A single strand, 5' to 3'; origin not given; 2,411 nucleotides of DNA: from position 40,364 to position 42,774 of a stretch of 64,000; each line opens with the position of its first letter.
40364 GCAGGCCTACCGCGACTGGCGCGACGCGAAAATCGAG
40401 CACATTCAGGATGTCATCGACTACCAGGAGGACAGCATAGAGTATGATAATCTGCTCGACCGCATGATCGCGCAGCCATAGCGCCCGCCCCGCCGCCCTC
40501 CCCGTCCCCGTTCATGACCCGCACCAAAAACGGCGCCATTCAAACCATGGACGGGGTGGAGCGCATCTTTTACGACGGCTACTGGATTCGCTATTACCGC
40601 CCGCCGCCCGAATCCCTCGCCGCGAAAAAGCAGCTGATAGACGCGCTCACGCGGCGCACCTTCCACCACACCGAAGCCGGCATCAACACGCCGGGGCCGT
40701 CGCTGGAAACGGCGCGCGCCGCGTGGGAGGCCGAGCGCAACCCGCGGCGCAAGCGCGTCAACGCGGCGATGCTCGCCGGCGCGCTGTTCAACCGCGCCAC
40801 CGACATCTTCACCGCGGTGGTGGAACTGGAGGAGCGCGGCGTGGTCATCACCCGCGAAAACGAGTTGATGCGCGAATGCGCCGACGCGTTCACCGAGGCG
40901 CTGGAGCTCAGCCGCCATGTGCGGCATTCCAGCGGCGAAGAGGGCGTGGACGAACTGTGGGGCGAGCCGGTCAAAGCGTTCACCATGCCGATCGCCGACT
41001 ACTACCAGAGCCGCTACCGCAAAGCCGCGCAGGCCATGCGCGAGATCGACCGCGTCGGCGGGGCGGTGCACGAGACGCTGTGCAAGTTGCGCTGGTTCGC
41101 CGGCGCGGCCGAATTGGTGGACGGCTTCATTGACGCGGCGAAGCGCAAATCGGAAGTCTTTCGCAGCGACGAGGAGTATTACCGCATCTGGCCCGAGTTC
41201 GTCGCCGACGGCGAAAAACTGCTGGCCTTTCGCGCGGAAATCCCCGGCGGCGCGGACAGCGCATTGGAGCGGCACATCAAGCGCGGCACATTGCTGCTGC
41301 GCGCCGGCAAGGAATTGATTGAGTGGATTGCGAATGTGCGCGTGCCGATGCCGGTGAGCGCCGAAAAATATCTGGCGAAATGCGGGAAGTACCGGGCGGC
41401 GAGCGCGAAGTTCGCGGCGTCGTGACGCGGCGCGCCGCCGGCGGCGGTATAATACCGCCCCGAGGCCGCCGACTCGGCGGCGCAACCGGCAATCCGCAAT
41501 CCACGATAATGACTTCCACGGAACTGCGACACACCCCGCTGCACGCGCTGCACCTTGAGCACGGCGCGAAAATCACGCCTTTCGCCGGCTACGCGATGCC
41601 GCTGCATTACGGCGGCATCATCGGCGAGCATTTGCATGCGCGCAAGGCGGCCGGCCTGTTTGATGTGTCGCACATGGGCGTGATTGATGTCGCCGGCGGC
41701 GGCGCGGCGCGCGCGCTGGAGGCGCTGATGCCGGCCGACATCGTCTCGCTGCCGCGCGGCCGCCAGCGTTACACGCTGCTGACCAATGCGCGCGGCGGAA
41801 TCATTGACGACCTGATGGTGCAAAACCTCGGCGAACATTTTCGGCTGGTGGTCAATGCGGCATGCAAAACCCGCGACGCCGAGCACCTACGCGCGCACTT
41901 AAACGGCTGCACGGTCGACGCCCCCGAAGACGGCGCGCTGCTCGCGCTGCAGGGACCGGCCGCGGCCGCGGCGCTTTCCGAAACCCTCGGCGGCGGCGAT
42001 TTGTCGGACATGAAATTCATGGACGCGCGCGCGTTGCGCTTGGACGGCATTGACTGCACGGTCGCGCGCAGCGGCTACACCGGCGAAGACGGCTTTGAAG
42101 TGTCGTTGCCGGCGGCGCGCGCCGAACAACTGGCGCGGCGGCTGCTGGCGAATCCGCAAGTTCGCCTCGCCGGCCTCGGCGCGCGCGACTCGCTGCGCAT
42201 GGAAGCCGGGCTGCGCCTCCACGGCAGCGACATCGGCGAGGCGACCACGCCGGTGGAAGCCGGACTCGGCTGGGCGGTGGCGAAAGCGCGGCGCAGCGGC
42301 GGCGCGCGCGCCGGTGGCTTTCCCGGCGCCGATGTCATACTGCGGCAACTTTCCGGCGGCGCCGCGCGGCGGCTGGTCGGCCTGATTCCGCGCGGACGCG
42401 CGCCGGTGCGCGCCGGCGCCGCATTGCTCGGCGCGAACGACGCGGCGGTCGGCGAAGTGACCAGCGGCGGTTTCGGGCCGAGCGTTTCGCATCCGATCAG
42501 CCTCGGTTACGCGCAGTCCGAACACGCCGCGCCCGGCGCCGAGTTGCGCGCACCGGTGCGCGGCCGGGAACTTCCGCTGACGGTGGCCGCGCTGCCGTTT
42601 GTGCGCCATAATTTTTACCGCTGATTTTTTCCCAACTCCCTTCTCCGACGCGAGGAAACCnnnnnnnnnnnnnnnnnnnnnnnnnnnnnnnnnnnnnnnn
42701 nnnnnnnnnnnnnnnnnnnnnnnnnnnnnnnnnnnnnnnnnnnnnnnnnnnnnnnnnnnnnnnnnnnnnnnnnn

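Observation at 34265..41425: Lower-GC four-gene cell-surface block: cohesin/dockerin protein, S8 autotransporter lipoprotein, TolC-like OMP and an orphan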

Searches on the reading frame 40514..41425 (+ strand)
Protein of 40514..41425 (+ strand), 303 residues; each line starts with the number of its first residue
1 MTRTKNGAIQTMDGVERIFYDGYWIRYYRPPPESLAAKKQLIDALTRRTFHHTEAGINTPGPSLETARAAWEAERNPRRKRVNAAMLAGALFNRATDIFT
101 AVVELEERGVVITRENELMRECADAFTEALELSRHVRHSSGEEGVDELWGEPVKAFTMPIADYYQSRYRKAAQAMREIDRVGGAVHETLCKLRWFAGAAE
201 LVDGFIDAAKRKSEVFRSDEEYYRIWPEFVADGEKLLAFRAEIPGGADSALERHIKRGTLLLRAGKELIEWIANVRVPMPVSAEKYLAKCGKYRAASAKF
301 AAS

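Call 4: search_protein_families(library=pfam, proteins=[window:40514-41425:+], max_evalue=0.1)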
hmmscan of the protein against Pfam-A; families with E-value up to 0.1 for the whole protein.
window:40514-41425:+ (303 aa): 0 families

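Call 5: search_protein_families(library=ncbifam, proteins=[window:40514-41425:+], max_evalue=0.01)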
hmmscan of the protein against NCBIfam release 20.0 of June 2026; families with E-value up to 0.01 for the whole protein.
window:40514-41425:+ (303 aa): 0 families

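Call 7: find_encoding_contigs(protein=window:40514-41425:+, flank=10000, max_places=6)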
Protein window:40514-41425:+ (303 aa): 7 contigs read that carry it; 6 places shown.
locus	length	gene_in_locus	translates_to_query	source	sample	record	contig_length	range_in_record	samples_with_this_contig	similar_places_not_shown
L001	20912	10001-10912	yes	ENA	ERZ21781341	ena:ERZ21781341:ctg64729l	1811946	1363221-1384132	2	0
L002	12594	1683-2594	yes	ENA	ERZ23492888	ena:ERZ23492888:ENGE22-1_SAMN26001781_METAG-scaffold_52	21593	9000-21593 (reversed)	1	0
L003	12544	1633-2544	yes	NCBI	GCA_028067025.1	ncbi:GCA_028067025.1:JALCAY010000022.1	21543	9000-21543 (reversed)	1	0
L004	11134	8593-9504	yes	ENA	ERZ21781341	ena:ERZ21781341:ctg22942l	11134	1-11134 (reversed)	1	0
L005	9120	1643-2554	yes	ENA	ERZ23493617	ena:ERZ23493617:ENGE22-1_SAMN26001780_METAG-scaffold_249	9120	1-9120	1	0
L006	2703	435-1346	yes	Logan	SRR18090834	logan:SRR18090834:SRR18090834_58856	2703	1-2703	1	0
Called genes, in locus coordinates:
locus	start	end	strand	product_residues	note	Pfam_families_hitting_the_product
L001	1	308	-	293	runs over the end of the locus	PF00528:BPD_transp_1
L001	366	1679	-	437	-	PF01547:SBP_bac_1, PF13416:SBP_bac_8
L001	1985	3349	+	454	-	PF00202:Aminotran_3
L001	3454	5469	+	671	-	PF03160:Calx-beta (faint)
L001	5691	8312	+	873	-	PF00082:Peptidase_S8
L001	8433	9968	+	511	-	PF02321:OEP (weak)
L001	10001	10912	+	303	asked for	-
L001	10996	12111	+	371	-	PF01571:GCV_T, PF08669:GCV_T_C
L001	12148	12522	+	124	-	PF01597:GCV_H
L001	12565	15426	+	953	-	PF02347:GDC-P, PF01212:Beta_elim_lyase (weak), PF21478:GcvP2_C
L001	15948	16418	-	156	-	PF09722:Xre_MbcA_ParS_C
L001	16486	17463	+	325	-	PF04055:Radical_SAM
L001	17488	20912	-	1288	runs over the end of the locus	PF18076:FGAR-AT_N, PF18072:FGAR-AT_linker, PF02769:AIRS_C, PF22689:FGAR-AT_PurM_N-like, PF02769:AIRS_C, PF13507:GATase_5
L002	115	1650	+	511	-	PF02321:OEP (weak)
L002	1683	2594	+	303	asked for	-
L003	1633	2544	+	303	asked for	-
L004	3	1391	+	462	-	?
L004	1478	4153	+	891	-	PF00082:Peptidase_S8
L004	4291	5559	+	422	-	PF00082:Peptidase_S8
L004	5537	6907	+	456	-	-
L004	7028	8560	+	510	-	PF02321:OEP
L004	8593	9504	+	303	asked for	-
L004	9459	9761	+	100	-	-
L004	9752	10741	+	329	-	PF01571:GCV_T, PF08669:GCV_T_C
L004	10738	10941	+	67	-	PF01597:GCV_H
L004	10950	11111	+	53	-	PF01597:GCV_H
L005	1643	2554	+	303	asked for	-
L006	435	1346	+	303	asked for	-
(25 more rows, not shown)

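Call 9: find_homologous_proteins(query=window:40514-41425:+, max_evalue=0.001)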
Query window:40514-41425:+ (303 aa): 4864 proteins with E <= 0.001 among 8000 candidates; the best 120 are listed.
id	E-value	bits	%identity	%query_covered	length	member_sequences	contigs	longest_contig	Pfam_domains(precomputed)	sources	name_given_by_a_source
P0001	3.1e-197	672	99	100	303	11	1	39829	-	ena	-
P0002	1.4e-165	568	83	100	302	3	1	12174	-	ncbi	ncbi:MAG: hypothetical protein OD918_04330 [Gammaproteobacteria bacterium]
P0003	4.4e-162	556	80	100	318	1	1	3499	-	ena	-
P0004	1.0e-154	532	81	100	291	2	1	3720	-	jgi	-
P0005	4.5e-146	504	73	100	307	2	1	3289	-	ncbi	-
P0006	1.2e-145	502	73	99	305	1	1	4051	-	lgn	-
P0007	2.9e-143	495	73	99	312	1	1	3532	-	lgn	-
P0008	5.9e-143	494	72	100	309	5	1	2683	-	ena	-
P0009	1.3e-142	492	72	98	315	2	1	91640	-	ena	-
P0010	4.8e-141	487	71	99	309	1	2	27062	-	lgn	-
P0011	5.5e-141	487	71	99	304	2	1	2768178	-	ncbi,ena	-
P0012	6.8e-141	487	71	99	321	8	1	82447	-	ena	-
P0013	7.1e-141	487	70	99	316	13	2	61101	-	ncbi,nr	ncbi:MAG: hypothetical protein OXU62_12480 [Gammaproteobacteria bacterium]|nr:hypothetical protein [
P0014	7.1e-141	487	72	99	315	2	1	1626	-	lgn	-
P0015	8.9e-140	483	70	99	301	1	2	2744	-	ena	-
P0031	3.5e-134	465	68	98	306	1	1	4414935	-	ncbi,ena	-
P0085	3.8e-127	442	67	96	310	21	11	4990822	-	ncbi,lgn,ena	-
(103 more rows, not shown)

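Call 10: find_encoding_contigs(protein=P0085, flank=8000, max_places=3)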
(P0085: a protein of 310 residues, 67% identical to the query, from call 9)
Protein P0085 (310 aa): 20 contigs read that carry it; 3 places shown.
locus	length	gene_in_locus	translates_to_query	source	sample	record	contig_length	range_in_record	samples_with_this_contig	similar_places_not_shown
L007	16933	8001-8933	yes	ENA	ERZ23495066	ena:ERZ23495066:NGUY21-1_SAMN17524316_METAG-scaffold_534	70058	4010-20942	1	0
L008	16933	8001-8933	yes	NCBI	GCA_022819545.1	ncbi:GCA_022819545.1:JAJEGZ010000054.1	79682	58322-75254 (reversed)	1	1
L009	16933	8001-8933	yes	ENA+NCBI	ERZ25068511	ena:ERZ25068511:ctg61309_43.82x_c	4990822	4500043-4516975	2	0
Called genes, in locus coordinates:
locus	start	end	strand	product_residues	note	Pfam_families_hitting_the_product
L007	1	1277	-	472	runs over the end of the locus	PF05221:AdoHcyase, PF00670:AdoHcyase_NAD, PF02826:2-Hacid_dh_C (weak)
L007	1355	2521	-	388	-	PF00438:S-AdoMet_synt_N, PF02772:S-AdoMet_synt_M, PF02773:S-AdoMet_synt_C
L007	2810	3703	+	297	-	PF00696:AA_kinase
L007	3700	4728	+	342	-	PF09296:NUDIX-like, PF09297:Zn_ribbon_NUD, PF00293:NUDIX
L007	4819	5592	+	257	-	PF00970:FAD_binding_6 (weak)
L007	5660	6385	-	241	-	PF00392:GntR, PF07729:FCD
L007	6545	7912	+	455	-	PF00202:Aminotran_3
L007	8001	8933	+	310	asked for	-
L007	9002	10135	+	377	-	PF01571:GCV_T, PF08669:GCV_T_C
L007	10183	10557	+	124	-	PF01597:GCV_H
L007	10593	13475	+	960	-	PF02347:GDC-P, PF01212:Beta_elim_lyase (weak), PF21478:GcvP2_C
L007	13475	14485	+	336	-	PF16881:LIAS_N (weak), PF04055:Radical_SAM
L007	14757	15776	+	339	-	PF00497:SBP_bac_3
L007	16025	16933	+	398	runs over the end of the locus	PF00528:BPD_transp_1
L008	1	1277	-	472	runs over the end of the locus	PF05221:AdoHcyase, PF00670:AdoHcyase_NAD, PF02826:2-Hacid_dh_C (weak)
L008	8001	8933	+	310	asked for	-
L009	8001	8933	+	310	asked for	-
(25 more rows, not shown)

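Call 11: find_encoding_contigs(protein=P0031, flank=8000, max_places=2)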
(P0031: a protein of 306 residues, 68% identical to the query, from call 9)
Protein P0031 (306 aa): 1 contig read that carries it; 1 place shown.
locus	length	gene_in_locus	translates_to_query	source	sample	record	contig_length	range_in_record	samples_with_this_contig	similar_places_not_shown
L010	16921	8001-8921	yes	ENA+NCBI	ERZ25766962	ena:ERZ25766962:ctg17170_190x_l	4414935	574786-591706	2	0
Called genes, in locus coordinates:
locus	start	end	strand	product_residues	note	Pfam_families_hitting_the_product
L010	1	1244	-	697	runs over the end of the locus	PF00916:Sulfate_transp, PF01740:STAS (weak)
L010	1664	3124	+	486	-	-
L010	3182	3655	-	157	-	PF08670:MEKHLA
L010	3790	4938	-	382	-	PF13472:Lipase_GDSL_2 (weak), PF16822:ALGX (weak)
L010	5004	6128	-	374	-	PF04107:GCS2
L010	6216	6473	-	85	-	-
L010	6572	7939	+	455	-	PF00202:Aminotran_3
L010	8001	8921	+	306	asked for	-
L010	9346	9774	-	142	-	-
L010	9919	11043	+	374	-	PF01571:GCV_T, PF08669:GCV_T_C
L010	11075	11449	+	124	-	PF01597:GCV_H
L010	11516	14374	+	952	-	PF02347:GDC-P, PF01212:Beta_elim_lyase (weak), PF00266:Aminotran_5 (weak), PF21478:GcvP2_C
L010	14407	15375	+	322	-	PF16881:LIAS_N (faint), PF04055:Radical_SAM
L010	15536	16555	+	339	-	PF00497:SBP_bac_3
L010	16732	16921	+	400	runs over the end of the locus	PF00528:BPD_transp_1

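Call 12: find_encoding_contigs(protein=P0011, flank=8000, max_places=2)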
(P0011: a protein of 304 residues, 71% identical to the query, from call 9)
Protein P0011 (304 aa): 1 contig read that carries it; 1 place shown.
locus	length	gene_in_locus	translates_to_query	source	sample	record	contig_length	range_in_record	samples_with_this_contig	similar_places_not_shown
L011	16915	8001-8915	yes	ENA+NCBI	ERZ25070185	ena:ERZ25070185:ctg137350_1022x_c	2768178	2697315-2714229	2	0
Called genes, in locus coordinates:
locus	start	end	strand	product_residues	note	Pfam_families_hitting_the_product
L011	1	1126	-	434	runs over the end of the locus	PF00709:Adenylsucc_synt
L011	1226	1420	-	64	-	PF09838:DUF2065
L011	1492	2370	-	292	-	PF01145:Band_7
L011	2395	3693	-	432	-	PF12221:HflK_N, PF01145:Band_7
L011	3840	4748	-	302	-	PF00701:DHDPS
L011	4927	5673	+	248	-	PF00117:GATase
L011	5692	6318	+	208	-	PF00300:His_Phos_1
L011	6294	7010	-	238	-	-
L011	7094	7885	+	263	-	PF00753:Lactamase_B, PF16123:HAGH_C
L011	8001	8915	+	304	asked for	-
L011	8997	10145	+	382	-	PF01571:GCV_T, PF08669:GCV_T_C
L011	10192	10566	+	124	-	PF01597:GCV_H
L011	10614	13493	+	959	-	PF02347:GDC-P, PF01212:Beta_elim_lyase (weak), PF21478:GcvP2_C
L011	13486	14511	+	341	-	PF16881:LIAS_N (faint), PF04055:Radical_SAM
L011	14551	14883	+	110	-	PF07798:CCDC90-like (weak)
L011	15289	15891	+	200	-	PF01810:LysE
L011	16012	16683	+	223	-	-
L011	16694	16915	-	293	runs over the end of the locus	-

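Call 23: search_solved_structures(query=window:40514-41425:+, max_evalue=10)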
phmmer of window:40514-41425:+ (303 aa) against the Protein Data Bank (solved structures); distinct sequences matched with E-value up to 10: 8.
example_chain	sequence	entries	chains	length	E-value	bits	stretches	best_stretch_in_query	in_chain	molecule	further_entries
7mp7_A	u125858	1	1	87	0.13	14.7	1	127-181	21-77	Sb3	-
6dzi_I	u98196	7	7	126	0.22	14.1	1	99-156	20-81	50S ribosomal protein L10 | Large ribosomal subunit protein uL10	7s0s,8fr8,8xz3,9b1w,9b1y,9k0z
5o60_I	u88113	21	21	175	0.37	13.3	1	99-156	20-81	50S ribosomal protein L10 | Large ribosomal subunit protein uL10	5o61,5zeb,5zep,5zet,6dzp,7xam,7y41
9e0n_I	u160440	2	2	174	0.38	13.3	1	99-156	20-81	Large ribosomal subunit protein uL10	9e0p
5wjq_D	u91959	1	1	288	0.51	12.8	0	99-143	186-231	Zinc finger protein 568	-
2lvr_A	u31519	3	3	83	0.71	12.4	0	121-143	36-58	Zinc finger and BTB domain-containing protein 17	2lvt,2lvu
5v3j_E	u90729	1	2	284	0.83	12.2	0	99-143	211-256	Zinc finger protein 568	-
5v3m_C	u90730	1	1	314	1.5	11.3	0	99-143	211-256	Zinc finger protein 568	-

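Call 58: search_solved_structures(query=A4, max_evalue=10)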
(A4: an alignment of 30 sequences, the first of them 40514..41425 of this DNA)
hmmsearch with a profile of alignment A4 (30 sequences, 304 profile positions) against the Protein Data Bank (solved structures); distinct sequences matched with E-value up to 10: 3.
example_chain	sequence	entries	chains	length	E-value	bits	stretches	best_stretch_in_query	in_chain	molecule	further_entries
7mp7_A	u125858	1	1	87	0.006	18.7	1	130-185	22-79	Sb3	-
4rm4_A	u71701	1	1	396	0.84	11.7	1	59-125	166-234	Cytochrome P450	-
2lvr_A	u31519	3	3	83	1.3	11.1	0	123-145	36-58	Zinc finger and BTB domain-containing protein 17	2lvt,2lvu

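Call 59: search_protein_families(library=pfam, alignment_id=A4, max_evalue=1)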
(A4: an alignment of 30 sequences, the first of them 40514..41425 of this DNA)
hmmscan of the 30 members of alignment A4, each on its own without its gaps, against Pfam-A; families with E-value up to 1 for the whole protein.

A. member 1, window:40514-41425:+ (303 aa): 0 families

B. families by the number of members that match (of 30 scanned): 5 families
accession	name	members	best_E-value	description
PF14417.12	MEDS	3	0.02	MEDS: MEthanogen/methylotroph, DcmR Sensory domain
PF25242.1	Ubiquitin_UBP8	2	0.026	UBP8-like, ubiquitin-like domain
PF16233.10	DUF4893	1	0.014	Domain of unknown function (DUF4893)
PF21268.3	Helic-prim_T7_N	1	0.018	Bacteriophage T7 DNA helicase/primase, N-terminal a+b fold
PF23633.1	PH_GEF_YEL1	1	0.15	Guanine-nucleotide exchange factor YEL1 PH domain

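Call 85: search_protein_representatives(alignment_id=A4)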
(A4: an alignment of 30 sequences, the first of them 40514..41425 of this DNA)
Query: 30 sequences, 304 profile positions. Proteins with E-value up to 0.001 (for the whole library): 383; up to 1e-10: 249; up to 1e-30: 72. The best 150 are listed.
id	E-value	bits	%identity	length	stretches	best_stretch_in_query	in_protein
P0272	3.4e-93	328.3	-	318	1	4-301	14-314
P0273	7.1e-91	320.7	-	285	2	4-204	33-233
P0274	1.2e-90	320.0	-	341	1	38-298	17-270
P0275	2.2e-88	312.5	-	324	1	5-300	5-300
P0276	3.9e-77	275.6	-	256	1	47-298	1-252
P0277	5.1e-77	275.2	-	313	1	8-290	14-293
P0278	1.1e-76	274.1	-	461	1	88-298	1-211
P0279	1.9e-73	263.4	-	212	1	88-298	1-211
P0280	1.2e-72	260.8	-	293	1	5-214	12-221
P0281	2.3e-72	259.9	-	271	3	79-220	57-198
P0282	1.9e-70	253.6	-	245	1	4-176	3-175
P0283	1.7e-68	247.2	-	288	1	4-162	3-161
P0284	4.2e-65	236.0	-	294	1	8-242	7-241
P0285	5.5e-64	232.4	-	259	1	4-154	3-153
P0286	2.0e-62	227.3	-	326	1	34-198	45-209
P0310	1.9e-41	158.4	-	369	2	38-286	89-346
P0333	2.7e-34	134.8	-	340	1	5-294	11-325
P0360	7.8e-27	110.4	-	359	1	7-293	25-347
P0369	1.5e-25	106.2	-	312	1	31-264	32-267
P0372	1.7e-24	102.7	-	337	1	6-294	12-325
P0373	1.8e-24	102.6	-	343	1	5-294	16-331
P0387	2.6e-23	98.8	-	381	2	37-297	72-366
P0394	1.9e-22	96.0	-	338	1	6-294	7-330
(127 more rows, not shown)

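Call 86: search_protein_families(library=pfam, proteins=[P0333, P0360, P0372, P0373, P0394, P0387, P0310, P0369], max_evalue=0.01)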
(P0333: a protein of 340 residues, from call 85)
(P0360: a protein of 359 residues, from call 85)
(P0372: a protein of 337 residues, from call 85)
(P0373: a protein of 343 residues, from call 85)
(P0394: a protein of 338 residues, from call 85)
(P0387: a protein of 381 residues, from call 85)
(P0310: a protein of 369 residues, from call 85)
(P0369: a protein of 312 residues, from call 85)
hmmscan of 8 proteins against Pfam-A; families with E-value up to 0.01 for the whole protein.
P0333 (340 aa): 1 family
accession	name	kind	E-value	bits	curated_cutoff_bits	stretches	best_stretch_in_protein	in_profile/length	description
PF12933.13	FTO_NTD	-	0.0097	15.6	27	0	269-310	11-52/275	FTO catalytic domain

P0360 (359 aa): 0 families

P0372 (337 aa): 0 families

P0373 (343 aa): 0 families

P0394 (338 aa): 0 families

P0387 (381 aa): 0 families

P0310 (369 aa): 0 families

P0369 (312 aa): 0 families

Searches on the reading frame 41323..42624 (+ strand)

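Call 5: search_protein_families(library=ncbifam, proteins=[window:41323-42624:+], max_evalue=0.01)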
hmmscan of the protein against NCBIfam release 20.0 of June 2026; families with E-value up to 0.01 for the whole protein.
window:41323-42624:+ (433 aa): 8 families
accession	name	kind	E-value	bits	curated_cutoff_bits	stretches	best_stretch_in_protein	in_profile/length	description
NF010093.0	PRK13579.1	equivalog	2.9e-149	496.9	459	1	65-433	6-370/371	glycine cleavage system aminomethyltransferase GcvT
NF001567.0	PRK00389.1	subfamily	8.8e-100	334.1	300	1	67-430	2-356/359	glycine cleavage system aminomethyltransferase GcvT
TIGR00528.1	gcvT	equivalog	2.9e-94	315.9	235.85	1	69-428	2-361/362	glycine cleavage system aminomethyltransferase GcvT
TIGR01372.1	soxA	subfamily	1.1e-38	132.6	1164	1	67-426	606-986/996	sarcosine oxidase subunit alpha family protein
NF053776.1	TmaoDeMthMsil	equivalog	9.7e-35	120.3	1100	1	69-409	386-733/763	trimethylamine N-oxide demethylase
NF009133.0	PRK12486.1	equivalog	1.3e-25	90.1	410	1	60-412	4-354/369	dimethylsulfoniopropionate demethylase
NF047633.1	SyrngDmethDesA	equivalog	2.5e-05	23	800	1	107-276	44-225/453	syringate O-demethylase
NF047885.1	VanMgalDeMLigM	equivalog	0.00027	20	580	1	207-275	158-225/461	vanillate/3-O-methylgallate O-demethylase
